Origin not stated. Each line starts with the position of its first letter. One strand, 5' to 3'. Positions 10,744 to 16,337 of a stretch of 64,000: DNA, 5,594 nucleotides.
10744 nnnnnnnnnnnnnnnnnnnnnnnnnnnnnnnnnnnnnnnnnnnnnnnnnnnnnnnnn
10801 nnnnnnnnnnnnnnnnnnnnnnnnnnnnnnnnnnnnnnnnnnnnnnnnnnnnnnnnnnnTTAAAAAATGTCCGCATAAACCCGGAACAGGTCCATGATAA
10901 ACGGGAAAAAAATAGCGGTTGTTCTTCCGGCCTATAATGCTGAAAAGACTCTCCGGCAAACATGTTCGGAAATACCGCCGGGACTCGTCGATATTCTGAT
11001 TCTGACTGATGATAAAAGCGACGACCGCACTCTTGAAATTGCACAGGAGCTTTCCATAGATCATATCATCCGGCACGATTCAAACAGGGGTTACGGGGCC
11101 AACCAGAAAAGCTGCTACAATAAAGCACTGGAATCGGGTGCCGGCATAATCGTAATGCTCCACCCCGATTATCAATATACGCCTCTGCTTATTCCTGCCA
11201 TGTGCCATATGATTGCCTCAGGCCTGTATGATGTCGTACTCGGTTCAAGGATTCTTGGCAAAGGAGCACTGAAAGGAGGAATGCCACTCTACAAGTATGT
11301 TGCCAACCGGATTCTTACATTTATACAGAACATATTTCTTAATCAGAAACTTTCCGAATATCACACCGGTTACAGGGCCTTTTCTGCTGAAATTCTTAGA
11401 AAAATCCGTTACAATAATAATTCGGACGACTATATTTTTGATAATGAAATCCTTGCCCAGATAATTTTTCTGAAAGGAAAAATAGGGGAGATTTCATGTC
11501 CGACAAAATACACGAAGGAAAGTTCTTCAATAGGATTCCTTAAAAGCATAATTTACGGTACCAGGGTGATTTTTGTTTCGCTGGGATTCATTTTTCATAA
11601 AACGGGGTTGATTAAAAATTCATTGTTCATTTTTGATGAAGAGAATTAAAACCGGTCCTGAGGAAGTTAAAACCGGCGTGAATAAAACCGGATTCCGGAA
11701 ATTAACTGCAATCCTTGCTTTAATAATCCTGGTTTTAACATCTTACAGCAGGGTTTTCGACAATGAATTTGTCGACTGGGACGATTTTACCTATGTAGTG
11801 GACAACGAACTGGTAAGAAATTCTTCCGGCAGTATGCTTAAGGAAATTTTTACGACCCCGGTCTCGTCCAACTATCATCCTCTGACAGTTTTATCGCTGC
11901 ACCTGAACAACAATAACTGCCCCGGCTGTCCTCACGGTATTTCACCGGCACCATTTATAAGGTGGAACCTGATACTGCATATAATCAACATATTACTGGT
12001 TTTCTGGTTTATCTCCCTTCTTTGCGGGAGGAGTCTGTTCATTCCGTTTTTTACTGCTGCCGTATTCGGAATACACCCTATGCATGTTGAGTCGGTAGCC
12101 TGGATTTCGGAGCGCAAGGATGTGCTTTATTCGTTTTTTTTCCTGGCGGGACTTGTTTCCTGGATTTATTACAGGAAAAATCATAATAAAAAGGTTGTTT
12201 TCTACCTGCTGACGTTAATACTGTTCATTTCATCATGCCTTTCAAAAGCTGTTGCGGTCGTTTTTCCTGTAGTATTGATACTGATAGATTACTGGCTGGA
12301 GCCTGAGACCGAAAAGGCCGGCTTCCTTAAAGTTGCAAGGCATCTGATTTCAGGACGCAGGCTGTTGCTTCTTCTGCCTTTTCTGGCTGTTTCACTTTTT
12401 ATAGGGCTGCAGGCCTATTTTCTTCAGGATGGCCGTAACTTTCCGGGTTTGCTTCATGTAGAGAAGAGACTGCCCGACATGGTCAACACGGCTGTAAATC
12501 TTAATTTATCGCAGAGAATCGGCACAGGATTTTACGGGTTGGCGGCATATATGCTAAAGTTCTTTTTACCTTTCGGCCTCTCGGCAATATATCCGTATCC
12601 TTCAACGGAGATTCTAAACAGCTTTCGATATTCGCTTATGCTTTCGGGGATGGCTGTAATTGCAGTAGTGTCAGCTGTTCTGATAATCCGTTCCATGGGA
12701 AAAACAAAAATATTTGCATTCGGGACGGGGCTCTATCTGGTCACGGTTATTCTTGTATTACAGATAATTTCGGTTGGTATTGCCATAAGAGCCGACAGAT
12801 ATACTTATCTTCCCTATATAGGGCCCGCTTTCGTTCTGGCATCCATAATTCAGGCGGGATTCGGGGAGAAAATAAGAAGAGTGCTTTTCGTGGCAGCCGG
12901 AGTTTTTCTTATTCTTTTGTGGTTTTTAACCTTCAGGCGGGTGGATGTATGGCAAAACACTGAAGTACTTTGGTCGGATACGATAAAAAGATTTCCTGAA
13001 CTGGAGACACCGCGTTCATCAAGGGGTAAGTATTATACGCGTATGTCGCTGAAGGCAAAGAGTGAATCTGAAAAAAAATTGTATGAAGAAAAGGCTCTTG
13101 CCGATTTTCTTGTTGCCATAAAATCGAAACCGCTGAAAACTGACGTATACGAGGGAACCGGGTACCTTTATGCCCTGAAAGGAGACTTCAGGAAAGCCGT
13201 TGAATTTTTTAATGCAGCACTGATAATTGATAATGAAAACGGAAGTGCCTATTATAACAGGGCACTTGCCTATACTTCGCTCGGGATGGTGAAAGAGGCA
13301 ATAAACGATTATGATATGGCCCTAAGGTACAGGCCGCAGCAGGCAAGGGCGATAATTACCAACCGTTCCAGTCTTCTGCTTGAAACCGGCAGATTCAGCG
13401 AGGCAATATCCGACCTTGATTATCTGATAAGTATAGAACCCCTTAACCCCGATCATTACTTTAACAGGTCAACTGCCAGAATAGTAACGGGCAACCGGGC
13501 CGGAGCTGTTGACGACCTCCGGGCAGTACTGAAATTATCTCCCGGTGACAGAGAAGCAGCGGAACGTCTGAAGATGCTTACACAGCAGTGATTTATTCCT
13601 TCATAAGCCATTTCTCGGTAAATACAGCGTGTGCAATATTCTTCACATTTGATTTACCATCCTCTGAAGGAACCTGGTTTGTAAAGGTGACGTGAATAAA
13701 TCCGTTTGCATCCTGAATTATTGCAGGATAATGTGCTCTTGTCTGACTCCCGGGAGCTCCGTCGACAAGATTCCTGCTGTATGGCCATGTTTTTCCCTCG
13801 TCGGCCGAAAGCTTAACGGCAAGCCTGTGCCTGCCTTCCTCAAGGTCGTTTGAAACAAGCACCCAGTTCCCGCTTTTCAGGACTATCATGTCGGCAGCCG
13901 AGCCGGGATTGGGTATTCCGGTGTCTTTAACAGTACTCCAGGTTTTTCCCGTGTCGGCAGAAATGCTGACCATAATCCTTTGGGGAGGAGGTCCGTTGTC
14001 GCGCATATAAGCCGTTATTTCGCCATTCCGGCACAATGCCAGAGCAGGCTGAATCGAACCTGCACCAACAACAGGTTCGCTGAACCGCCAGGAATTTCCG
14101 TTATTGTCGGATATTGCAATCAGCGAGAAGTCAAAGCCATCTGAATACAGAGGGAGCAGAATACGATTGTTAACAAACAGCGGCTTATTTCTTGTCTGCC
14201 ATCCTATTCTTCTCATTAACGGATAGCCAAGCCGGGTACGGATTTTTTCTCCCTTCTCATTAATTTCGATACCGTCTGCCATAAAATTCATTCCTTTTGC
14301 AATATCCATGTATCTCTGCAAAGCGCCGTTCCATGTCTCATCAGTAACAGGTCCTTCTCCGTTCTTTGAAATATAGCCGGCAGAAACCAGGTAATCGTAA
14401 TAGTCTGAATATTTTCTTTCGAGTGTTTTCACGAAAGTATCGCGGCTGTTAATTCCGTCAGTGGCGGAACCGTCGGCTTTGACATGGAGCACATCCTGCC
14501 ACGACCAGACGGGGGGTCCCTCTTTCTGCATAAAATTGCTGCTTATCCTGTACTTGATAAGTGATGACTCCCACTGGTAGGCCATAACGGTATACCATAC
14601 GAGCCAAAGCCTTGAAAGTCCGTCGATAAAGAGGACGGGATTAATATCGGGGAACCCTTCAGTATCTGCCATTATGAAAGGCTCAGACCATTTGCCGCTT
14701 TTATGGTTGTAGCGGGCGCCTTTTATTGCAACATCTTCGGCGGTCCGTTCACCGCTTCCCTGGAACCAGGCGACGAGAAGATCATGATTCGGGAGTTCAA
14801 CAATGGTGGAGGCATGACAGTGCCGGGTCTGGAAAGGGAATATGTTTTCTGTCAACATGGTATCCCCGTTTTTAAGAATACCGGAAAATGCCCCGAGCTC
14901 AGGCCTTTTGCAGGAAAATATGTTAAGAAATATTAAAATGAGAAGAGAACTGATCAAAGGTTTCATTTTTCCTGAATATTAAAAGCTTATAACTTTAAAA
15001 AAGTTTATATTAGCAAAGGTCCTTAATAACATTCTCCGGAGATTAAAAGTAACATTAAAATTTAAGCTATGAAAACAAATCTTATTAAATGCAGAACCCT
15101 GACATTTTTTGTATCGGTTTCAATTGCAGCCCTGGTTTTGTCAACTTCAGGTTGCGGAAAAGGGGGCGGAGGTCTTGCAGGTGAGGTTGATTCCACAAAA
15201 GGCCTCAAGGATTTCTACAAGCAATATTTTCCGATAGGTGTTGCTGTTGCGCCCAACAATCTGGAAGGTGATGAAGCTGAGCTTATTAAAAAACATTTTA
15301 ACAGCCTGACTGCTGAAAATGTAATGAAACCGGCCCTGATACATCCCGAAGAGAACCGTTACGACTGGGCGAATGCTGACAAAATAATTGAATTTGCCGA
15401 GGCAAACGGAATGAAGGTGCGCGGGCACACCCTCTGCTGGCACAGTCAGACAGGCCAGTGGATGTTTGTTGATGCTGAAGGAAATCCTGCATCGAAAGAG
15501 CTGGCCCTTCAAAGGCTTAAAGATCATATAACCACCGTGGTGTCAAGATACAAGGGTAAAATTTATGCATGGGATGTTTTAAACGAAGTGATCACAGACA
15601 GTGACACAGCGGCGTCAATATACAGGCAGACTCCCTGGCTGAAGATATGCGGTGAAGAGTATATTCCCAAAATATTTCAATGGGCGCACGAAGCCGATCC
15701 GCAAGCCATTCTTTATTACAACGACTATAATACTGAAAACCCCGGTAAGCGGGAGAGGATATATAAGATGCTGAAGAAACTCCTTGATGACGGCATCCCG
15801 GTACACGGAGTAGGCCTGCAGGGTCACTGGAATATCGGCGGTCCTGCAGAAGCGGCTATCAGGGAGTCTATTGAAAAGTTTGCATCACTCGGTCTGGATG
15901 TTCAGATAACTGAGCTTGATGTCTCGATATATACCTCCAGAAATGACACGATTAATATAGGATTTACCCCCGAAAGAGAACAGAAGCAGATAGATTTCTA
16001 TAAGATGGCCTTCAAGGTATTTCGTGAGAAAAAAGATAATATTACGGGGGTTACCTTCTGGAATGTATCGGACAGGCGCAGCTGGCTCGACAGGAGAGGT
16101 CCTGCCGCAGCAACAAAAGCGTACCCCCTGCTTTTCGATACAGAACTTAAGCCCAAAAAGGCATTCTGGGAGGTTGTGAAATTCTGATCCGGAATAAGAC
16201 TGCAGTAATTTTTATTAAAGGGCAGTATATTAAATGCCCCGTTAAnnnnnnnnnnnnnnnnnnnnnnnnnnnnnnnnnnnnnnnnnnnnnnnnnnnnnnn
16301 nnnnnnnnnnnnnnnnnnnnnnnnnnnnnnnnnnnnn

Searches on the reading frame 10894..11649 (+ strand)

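Call 66: search_protein_families(library=pfam, proteins=[window:10894-11649:+], max_evalue=0.0001)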
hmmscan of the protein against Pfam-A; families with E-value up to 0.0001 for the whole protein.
window:10894-11649:+ (251 aa): 1 family
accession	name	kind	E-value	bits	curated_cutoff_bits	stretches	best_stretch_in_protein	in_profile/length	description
PF00535.33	Glycos_transf_2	-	2.5e-17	63.8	23.3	1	9-171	2-167/168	Glycosyl transferase family 2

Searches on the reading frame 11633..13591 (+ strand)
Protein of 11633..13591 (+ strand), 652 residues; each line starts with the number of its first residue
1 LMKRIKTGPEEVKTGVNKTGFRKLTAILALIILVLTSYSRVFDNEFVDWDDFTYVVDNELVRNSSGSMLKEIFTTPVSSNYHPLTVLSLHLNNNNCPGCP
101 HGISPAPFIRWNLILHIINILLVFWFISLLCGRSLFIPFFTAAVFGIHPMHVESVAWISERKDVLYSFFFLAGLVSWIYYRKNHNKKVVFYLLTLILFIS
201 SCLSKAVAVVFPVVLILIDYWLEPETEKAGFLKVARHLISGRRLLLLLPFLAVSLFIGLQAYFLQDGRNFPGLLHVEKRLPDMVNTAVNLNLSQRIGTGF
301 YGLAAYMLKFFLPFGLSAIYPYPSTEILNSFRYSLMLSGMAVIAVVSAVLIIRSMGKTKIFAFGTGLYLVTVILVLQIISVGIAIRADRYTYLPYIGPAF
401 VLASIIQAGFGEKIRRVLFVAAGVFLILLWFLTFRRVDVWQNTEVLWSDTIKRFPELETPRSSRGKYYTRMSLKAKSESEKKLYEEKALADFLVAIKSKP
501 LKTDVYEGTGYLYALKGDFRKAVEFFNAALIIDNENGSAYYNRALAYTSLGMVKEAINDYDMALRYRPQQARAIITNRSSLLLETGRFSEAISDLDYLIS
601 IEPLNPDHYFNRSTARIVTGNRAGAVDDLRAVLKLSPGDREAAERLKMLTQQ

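Call 66: search_protein_families(library=pfam, proteins=[window:11633-13591:+], max_evalue=0.0001)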
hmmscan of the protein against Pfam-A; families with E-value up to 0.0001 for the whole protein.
window:11633-13591:+ (652 aa): 10 families
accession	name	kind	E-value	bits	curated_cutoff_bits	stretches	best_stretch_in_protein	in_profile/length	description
PF07719.23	TPR_2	-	6.6e-17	60.6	27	0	539-569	3-33/34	Tetratricopeptide repeat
PF00515.34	TPR_1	-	4.4e-14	52.1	27.8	1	539-569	3-33/34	Tetratricopeptide repeat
PF13371.12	TPR_9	-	6.9e-12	45.7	35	1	582-649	5-71/73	Tetratricopeptide repeat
PF13414.12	TPR_11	-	1.7e-11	44.1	26.8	1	510-551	1-42/42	TPR repeat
PF13181.12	TPR_8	-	2.2e-11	43.4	25.7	0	538-569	2-33/34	Tetratricopeptide repeat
PF13432.12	TPR_16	-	5.8e-11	43.1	32.7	0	580-639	5-64/65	Tetratricopeptide repeat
PF14559.12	TPR_19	-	6.4e-08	33.3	25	0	516-572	4-60/68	Tetratricopeptide repeat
PF13431.12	TPR_17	-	7.7e-07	29.3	24.4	0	525-557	1-33/34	Tetratricopeptide repeat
PF13424.12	TPR_12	-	1.5e-06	28.7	30.1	1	510-566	10-67/77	Tetratricopeptide repeat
PF13428.12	TPR_14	-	3.1e-06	27.8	23.5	0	510-544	8-42/44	Tetratricopeptide repeat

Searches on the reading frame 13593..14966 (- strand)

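Call 33: search_protein_families(library=ncbifam, proteins=[window:13593-14966:-], max_evalue=0.00001)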
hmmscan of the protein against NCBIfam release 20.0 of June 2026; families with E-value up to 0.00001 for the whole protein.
window:13593-14966:- (457 aa): 0 families

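Call 57: search_protein_families(library=pfam, proteins=[window:13593-14966:-], max_evalue=1)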
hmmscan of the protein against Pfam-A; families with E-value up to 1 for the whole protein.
window:13593-14966:- (457 aa): 6 families
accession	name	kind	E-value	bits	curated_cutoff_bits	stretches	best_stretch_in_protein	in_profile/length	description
PF13088.12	BNR_2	-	1.2e-43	149.9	31.4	2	259-426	113-277/277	BNR repeat-like domain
PF02012.26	BNR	-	0.004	17.4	27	0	335-345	2-12/12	BNR/Asp-box repeat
PF04616.20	Glyco_hydro_43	-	0.0087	15.9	32.2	1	88-156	102-171/288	Glycosyl hydrolases family 43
PF15902.12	Sortilin-Vps10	-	0.047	12.9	33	1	283-396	3-111/446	Sortilin, neurotensin receptor 3,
PF13859.12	BNR_3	-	0.051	13.4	27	1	279-345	149-212/308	BNR repeat-like domain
PF03404.22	Mo-co_dimer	-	0.071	13.6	22.7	0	378-444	42-103/138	Mo-co oxidoreductase dimerisation domain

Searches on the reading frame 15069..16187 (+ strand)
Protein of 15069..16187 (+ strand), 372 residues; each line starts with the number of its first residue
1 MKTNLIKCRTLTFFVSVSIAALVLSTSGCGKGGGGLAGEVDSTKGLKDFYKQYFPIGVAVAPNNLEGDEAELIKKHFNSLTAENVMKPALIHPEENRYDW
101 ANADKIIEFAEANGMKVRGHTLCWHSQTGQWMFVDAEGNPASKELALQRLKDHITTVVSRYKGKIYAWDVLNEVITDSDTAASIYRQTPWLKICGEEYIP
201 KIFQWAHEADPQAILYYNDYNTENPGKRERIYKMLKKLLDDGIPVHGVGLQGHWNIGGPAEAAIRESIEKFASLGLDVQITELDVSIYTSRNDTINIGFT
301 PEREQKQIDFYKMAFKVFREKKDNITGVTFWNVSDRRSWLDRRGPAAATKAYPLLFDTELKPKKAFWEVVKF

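Call 33: search_protein_families(library=ncbifam, proteins=[window:15069-16187:+], max_evalue=0.00001)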
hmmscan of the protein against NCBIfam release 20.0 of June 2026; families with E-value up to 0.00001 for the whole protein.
window:15069-16187:+ (372 aa): 1 family
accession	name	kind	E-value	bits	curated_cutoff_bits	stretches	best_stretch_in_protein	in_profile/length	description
NF041944.1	Xylase_Ferestase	equivalog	3.7e-105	352.6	1200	1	45-368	1-333/694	bifunctional endo-1,4-beta-xylanase/feruloyl esterase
